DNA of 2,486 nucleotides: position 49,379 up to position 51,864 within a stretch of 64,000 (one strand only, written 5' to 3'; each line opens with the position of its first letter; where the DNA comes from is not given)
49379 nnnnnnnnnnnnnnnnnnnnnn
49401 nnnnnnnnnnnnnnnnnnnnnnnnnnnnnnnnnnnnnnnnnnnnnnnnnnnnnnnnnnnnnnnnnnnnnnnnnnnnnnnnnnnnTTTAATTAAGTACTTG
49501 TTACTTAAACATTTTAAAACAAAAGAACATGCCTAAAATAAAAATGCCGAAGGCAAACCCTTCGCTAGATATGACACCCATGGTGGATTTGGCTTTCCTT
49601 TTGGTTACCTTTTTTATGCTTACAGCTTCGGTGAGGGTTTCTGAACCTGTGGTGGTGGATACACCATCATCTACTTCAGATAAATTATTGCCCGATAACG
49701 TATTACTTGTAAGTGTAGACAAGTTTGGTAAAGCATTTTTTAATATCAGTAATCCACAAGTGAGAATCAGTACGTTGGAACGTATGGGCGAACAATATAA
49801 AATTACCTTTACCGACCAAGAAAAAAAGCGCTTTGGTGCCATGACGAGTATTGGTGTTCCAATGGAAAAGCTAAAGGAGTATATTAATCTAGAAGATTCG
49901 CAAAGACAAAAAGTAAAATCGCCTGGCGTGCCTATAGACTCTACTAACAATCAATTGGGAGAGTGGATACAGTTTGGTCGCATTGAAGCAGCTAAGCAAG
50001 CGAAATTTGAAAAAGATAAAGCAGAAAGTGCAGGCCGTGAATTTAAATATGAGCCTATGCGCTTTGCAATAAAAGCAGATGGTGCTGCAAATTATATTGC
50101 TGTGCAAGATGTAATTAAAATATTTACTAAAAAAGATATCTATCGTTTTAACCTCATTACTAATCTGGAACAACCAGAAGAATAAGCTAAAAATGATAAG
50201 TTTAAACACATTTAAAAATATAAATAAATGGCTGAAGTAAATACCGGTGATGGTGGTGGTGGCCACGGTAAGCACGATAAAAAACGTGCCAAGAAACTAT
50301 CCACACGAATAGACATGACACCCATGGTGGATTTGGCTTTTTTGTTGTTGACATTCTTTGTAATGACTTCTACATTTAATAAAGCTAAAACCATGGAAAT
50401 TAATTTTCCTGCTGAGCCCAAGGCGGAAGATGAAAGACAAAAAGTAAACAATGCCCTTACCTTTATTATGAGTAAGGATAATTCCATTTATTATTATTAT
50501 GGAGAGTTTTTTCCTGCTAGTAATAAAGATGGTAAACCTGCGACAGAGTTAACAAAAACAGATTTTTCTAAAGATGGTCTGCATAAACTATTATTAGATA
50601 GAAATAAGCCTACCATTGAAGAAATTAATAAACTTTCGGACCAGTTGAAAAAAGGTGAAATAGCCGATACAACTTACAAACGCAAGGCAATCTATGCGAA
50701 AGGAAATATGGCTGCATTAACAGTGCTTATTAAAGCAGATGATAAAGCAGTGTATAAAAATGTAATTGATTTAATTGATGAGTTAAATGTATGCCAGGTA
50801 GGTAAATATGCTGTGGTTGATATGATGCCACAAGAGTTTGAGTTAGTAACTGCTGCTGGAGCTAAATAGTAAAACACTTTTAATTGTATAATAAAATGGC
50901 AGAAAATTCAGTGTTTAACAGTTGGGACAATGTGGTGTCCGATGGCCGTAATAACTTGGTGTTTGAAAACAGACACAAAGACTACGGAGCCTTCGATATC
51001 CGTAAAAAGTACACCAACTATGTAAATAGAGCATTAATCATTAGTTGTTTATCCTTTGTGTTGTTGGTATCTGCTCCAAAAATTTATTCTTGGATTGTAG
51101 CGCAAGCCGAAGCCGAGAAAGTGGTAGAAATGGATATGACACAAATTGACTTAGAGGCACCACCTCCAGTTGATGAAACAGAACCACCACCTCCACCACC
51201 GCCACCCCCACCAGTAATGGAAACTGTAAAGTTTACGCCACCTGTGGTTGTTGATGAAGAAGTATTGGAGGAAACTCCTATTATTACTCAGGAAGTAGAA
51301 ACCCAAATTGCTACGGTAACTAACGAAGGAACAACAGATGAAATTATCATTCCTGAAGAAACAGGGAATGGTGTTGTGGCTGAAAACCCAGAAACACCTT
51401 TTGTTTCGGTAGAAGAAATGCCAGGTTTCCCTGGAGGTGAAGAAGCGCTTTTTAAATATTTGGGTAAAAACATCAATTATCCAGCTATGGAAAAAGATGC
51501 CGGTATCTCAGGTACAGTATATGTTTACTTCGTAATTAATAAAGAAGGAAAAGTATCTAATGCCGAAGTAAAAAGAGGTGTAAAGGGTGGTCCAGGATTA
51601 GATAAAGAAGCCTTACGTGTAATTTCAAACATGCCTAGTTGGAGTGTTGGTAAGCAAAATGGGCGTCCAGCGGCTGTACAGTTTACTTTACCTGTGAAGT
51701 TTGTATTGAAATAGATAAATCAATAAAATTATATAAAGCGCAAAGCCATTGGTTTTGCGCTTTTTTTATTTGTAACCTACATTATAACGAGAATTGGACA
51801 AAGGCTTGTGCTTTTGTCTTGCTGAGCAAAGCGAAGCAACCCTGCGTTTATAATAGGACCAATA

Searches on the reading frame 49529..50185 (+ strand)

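Call 11: search_protein_families(library=pfam, proteins=[window:49529-50185:+], max_evalue=0.001)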
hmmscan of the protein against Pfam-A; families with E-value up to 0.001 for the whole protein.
window:49529-50185:+ (218 aa): 1 family
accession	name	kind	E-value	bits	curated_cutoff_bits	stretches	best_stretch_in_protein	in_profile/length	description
PF02472.21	ExbD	-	3.2e-17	63.2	25.4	1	8-211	3-125/128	Biopolymer transport protein ExbD/TolR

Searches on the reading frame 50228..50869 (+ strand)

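Call 11: search_protein_families(library=pfam, proteins=[window:50228-50869:+], max_evalue=0.001)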
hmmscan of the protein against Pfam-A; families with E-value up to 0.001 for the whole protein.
window:50228-50869:+ (213 aa): 1 family
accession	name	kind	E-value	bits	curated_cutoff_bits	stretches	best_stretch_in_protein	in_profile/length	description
PF02472.21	ExbD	-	3.1e-21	76.2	25.4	1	22-196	2-123/128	Biopolymer transport protein ExbD/TolR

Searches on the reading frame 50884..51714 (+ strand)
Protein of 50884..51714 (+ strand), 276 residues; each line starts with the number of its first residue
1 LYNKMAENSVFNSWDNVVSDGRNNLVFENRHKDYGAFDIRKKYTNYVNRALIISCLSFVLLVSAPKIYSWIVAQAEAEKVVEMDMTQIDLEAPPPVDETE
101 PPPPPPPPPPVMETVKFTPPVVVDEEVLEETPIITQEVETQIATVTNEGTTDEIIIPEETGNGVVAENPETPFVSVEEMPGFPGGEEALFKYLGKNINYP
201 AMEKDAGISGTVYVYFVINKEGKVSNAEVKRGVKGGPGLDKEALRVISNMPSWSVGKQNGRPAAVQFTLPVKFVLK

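Call 11: search_protein_families(library=pfam, proteins=[window:50884-51714:+], max_evalue=0.001)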
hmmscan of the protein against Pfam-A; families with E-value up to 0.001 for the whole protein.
window:50884-51714:+ (276 aa): 1 family
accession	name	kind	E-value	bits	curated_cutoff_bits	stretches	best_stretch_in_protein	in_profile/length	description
PF03544.19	TonB_C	-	5.5e-16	59.2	24.6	1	196-275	2-79/79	Gram-negative bacterial TonB protein C-terminal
